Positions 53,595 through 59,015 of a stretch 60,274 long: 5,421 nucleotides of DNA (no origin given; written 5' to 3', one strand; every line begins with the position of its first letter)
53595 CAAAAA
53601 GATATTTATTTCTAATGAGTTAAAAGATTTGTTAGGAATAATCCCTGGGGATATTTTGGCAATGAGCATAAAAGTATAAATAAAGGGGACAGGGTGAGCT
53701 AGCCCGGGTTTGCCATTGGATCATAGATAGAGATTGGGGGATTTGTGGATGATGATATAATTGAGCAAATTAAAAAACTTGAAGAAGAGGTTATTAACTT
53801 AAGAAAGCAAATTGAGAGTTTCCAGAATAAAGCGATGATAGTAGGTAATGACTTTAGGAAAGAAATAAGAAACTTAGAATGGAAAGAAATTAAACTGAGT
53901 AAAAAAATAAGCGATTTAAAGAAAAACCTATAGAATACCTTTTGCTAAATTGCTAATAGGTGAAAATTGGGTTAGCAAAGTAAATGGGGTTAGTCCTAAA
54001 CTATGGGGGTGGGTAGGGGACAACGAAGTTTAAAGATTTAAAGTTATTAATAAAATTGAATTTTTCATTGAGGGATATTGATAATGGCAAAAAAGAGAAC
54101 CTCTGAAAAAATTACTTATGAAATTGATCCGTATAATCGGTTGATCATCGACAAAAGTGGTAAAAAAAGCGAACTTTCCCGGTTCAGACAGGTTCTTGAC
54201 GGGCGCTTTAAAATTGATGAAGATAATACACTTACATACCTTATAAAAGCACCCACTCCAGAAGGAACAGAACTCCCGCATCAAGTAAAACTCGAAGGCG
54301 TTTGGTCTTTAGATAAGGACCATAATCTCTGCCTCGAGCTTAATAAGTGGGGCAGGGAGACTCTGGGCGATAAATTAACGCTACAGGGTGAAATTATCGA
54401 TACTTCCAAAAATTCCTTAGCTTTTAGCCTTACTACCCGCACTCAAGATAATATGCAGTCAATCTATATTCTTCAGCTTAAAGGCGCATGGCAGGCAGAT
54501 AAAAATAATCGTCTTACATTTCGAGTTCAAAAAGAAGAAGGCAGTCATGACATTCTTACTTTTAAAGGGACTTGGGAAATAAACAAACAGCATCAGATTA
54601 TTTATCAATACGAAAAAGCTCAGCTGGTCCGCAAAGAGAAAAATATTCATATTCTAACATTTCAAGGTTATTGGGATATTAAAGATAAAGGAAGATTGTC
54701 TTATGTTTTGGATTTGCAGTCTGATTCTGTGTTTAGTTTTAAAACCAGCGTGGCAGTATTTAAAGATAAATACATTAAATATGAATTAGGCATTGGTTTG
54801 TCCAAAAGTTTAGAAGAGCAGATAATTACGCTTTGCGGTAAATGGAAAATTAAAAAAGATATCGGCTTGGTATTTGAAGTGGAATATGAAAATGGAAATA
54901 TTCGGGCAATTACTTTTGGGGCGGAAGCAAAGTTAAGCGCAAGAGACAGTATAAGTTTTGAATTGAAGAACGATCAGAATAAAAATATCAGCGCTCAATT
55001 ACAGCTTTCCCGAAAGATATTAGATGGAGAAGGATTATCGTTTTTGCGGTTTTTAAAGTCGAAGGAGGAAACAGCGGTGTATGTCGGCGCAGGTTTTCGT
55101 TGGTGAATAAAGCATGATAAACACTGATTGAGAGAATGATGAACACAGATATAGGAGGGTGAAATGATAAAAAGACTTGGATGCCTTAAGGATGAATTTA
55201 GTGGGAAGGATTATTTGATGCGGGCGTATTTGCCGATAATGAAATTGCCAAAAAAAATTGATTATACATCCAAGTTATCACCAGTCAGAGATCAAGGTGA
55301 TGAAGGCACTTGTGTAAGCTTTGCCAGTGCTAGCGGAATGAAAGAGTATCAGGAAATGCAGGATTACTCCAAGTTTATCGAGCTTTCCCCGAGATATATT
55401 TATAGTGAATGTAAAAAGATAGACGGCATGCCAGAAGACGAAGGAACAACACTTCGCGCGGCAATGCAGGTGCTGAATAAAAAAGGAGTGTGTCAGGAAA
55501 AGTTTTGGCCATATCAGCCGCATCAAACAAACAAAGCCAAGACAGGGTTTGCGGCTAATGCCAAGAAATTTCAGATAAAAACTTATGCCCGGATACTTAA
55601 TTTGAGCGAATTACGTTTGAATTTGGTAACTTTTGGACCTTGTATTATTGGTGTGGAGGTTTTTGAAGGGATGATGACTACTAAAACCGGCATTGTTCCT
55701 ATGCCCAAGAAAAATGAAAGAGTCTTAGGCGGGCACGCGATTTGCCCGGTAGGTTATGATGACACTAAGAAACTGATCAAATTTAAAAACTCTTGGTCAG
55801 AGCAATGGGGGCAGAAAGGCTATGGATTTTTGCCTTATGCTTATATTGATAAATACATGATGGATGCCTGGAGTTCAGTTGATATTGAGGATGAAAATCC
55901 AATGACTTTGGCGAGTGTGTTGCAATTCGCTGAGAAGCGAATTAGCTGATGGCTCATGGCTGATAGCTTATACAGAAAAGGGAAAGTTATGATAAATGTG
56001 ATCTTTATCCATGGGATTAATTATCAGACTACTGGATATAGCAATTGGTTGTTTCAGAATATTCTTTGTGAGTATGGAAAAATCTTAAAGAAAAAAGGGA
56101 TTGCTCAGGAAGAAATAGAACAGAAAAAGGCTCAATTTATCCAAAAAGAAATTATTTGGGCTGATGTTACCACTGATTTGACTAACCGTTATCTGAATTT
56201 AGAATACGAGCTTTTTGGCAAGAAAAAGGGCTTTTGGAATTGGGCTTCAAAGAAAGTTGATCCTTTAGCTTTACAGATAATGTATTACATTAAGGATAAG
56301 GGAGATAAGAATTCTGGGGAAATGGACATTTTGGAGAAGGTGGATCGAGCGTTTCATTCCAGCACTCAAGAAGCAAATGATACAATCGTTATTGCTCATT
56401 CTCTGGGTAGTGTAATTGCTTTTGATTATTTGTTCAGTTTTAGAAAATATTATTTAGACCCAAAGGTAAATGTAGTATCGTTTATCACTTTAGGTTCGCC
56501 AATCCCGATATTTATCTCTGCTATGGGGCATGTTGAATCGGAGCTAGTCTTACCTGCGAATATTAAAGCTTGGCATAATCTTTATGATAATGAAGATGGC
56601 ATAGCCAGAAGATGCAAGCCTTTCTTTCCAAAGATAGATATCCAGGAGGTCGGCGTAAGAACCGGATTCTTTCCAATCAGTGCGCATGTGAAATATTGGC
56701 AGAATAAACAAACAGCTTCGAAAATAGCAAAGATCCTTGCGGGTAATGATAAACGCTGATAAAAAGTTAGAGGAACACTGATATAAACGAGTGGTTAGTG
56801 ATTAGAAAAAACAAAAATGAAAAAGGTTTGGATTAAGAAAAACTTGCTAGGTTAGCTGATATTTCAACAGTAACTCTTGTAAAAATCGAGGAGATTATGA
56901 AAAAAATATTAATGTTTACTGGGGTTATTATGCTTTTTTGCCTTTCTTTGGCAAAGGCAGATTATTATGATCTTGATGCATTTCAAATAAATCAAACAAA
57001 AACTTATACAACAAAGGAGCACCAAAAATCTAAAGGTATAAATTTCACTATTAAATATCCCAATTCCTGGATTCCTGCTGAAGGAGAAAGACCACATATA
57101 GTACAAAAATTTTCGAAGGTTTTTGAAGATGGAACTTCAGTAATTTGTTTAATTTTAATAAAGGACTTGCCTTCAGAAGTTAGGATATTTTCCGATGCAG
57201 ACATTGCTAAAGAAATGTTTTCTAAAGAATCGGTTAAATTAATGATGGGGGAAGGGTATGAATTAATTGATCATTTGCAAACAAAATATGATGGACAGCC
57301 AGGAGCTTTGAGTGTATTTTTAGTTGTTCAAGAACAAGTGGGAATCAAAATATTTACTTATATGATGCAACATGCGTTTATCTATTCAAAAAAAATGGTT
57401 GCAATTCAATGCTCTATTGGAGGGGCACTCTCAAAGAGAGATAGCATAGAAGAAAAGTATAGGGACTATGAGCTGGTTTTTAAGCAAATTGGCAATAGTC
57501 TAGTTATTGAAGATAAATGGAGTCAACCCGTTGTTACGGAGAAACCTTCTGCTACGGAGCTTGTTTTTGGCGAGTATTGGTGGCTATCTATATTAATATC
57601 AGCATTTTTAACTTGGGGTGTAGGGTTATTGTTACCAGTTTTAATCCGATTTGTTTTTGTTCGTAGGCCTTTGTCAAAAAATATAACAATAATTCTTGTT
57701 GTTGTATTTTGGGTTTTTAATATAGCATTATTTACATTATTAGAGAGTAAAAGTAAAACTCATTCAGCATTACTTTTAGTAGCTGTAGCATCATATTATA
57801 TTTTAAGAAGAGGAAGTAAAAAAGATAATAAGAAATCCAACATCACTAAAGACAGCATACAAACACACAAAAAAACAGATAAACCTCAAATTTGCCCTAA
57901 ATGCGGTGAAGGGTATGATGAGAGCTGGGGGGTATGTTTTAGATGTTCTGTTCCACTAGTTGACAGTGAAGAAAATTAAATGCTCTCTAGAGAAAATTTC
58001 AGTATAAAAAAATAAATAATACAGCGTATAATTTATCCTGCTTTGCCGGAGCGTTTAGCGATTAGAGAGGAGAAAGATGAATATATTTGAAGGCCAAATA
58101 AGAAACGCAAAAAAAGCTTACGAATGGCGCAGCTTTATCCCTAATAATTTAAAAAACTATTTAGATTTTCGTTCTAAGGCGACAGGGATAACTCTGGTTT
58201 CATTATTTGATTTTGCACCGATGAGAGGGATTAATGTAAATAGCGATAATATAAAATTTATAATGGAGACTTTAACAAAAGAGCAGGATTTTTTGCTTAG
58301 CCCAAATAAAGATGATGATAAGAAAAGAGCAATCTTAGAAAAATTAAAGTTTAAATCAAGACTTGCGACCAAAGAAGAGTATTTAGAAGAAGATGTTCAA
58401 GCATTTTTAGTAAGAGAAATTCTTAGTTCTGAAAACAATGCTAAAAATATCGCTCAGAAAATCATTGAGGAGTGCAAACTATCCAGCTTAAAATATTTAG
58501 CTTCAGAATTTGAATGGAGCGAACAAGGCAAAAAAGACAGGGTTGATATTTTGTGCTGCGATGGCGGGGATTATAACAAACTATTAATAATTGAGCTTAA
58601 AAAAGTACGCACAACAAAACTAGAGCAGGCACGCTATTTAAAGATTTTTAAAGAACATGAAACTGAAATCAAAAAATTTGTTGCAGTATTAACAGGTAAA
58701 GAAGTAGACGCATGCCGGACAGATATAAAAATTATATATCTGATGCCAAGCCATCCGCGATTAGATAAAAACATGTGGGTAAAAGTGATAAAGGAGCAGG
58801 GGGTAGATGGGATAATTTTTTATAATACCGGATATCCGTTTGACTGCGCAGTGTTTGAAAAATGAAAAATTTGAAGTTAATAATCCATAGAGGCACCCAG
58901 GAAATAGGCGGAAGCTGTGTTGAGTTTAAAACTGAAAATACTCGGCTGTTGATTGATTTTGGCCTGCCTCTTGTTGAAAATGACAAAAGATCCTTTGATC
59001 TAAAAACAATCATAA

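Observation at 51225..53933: DUF262 (GmrS-like) protein coupled to a divergent RelA/SpoT (toxSAS/CapRel-like) protein, fused onto an R-M-Vsr operon: candidate undescribed defence module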

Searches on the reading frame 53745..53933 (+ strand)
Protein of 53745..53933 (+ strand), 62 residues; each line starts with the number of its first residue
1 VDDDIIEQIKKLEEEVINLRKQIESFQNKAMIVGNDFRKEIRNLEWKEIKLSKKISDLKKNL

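Call 3: search_protein_families(library=pfam, proteins=[window:53745-53933:+], max_evalue=0.1)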
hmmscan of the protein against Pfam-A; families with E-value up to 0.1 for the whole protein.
window:53745-53933:+ (62 aa): 9 families
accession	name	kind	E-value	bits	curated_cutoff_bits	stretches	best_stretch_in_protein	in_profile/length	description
PF14389.11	Lzipper-MIP1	-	8.4e-05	23.3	32.2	1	5-30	56-81/84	Leucine-zipper of ternary complex factor MIP1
PF09755.14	DUF2046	-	0.0018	17.9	24.7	1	3-55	224-276/305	Uncharacterized conserved protein H4 (DUF2046)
PF13851.11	GAS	-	0.0045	16.8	32.3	1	5-60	59-120/200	Growth-arrest specific micro-tubule binding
PF07926.17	TPR_MLP1_2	-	0.009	16.5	36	1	6-61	56-111/129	TPR/MLP1/MLP2-like protein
PF06229.18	FRG1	-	0.023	14.9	27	1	3-59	96-153/189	FRG1-like domain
PF08656.15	DASH_Dad3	-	0.047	14.2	23.1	1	3-47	6-50/76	DASH complex subunit Dad3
PF00831.28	Ribosomal_L29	-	0.049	14.1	24.5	0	2-22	8-28/57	Ribosomal L29 protein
PF24073.1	DUF7365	-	0.057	14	27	1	5-29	76-100/101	Coiled-coil region of unknown function (DUF7365)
PF10211.14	Ax_dynein_light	-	0.074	13.5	26.4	0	3-61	122-177/187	Axonemal dynein light chain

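Call 4: search_protein_families(library=padloc, proteins=[window:53745-53933:+], max_evalue=0.1)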
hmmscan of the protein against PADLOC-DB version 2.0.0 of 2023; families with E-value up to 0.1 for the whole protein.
window:53745-53933:+ (62 aa): 0 families

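Call 5: search_protein_families(library=ncbifam, proteins=[window:53745-53933:+], max_evalue=0.1)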
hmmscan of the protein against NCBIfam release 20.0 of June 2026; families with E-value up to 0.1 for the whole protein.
window:53745-53933:+ (62 aa): 3 families
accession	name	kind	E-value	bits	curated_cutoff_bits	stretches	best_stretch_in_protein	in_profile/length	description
NF045487.1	ASRP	equivalog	0.037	12.6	300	1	7-60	383-436/593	archaea-specific SMC-related protein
NF040952.1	Arch_mtprotase_TldD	equivalog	0.094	11.5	635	1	3-59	106-160/443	zinc metalloprotease TldD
NF008413.0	PRK11239.1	equivalog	0.099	12.5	321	0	2-29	185-212/215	hypothetical protein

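Call 71: search_protein_families(library=phrogs, proteins=[window:53745-53933:+], max_evalue=0.01)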
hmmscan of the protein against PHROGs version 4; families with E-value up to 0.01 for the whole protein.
window:53745-53933:+ (62 aa): 0 families

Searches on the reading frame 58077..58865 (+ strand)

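Call 5: search_protein_families(library=ncbifam, proteins=[window:58077-58865:+], max_evalue=0.1)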
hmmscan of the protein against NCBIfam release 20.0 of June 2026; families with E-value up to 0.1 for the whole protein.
window:58077-58865:+ (262 aa): 1 family
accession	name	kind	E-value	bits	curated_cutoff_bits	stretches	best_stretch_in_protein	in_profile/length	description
NF041780.1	hetero_SS_HdrB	equivalog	0.023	14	450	1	113-205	94-185/304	ferredoxin:CoB-CoM heterodisulfide reductase subunit HdrB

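Call 71: search_protein_families(library=phrogs, proteins=[window:58077-58865:+], max_evalue=0.01)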
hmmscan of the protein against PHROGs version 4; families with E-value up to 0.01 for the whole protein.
window:58077-58865:+ (262 aa): 0 families
